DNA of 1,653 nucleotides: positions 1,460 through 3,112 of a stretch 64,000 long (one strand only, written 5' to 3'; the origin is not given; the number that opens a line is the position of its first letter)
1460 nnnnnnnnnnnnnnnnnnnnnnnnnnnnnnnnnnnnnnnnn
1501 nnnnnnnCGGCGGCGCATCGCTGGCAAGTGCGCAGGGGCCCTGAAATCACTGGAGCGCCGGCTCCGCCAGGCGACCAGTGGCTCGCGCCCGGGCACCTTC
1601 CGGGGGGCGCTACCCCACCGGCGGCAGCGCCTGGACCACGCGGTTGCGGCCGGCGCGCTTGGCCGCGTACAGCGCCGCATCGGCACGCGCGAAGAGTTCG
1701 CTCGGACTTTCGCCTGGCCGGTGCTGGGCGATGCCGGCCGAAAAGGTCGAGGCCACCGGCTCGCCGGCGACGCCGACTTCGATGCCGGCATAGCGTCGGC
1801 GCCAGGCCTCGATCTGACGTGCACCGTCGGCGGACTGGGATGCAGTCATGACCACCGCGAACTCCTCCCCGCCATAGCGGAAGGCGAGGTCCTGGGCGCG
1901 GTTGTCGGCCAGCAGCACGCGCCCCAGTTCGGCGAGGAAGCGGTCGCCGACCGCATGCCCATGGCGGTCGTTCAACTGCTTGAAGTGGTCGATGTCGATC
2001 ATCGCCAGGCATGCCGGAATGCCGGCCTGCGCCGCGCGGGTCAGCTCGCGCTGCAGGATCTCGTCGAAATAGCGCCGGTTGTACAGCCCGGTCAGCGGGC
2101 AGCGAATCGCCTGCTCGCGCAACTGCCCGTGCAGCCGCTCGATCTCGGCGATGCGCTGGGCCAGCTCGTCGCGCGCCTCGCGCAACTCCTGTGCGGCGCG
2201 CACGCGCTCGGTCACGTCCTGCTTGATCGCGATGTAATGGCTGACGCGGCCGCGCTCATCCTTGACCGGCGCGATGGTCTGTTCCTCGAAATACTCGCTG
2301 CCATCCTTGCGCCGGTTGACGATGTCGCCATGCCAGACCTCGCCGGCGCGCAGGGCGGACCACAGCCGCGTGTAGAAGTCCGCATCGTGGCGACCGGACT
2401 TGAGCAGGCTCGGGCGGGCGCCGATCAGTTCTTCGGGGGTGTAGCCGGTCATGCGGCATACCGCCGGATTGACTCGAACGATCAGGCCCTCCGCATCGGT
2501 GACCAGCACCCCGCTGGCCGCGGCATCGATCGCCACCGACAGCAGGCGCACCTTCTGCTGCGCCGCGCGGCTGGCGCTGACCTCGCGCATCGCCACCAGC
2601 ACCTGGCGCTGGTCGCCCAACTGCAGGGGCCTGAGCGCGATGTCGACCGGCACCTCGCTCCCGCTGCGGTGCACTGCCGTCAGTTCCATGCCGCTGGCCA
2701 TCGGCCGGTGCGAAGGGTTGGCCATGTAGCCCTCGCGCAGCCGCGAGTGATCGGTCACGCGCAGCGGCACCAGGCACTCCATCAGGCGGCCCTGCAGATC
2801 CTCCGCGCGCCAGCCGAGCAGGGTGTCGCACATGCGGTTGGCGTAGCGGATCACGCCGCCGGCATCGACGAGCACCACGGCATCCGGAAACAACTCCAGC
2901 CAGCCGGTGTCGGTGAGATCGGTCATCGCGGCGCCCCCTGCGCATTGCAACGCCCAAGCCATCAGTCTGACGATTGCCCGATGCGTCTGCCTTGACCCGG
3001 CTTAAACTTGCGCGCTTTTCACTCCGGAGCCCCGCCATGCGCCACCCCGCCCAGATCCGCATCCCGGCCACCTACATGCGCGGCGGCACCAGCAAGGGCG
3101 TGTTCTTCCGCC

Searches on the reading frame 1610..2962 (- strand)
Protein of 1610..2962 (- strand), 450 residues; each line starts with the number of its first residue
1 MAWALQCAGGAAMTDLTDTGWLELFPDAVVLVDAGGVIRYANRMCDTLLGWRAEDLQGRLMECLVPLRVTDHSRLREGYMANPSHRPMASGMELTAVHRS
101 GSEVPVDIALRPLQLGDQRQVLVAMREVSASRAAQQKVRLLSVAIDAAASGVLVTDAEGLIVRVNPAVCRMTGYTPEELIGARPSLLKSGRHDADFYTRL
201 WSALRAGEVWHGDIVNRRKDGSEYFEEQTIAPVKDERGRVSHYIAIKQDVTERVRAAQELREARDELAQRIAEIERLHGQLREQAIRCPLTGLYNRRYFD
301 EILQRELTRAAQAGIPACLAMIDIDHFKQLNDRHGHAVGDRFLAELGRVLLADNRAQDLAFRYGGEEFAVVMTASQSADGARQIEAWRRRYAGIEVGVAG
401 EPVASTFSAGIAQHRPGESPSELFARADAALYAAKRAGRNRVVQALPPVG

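Call 6: search_protein_families(library=pfam, proteins=[window:1610-2962:-], max_evalue=0.01)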
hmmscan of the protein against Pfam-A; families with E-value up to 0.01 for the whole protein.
window:1610-2962:- (450 aa): 7 families
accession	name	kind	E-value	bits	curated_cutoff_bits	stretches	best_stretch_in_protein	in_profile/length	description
PF00990.26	GGDEF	-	2.6e-40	138.2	23.8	1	289-441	5-161/161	Diguanylate cyclase, GGDEF domain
PF13426.13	PAS_9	-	2.8e-29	101.8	27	2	151-252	3-103/103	PAS domain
PF00989.32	PAS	-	6.9e-29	100.6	22.6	2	141-250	3-113/113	PAS fold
PF08448.16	PAS_4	-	8.2e-23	81.2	23.1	2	146-255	2-110/110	PAS fold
PF13188.13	PAS_8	-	1.6e-14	53.6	21.8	2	141-181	3-44/65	PAS domain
PF08447.18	PAS_3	-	1.7e-14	54.3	25.6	1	162-246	2-88/89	PAS fold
PF24820.1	Diguanyl_cycl_sensor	-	4.7e-06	26.9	28.1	1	23-115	3-98/109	Diguanylate cyclase-like sensor domain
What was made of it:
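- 1610..2962 (-): PAS-GGDEF diguanylate cyclase gene upstream of VOC. It serves as the synteny anchor. Pfam GGDEF and PAS (call 6).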

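Call 12: find_encoding_contigs(protein=window:1610-2962:-, flank=10000, max_places=8)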
Protein window:1610-2962:- (450 aa): no gene with exactly this product is on record in the collection.
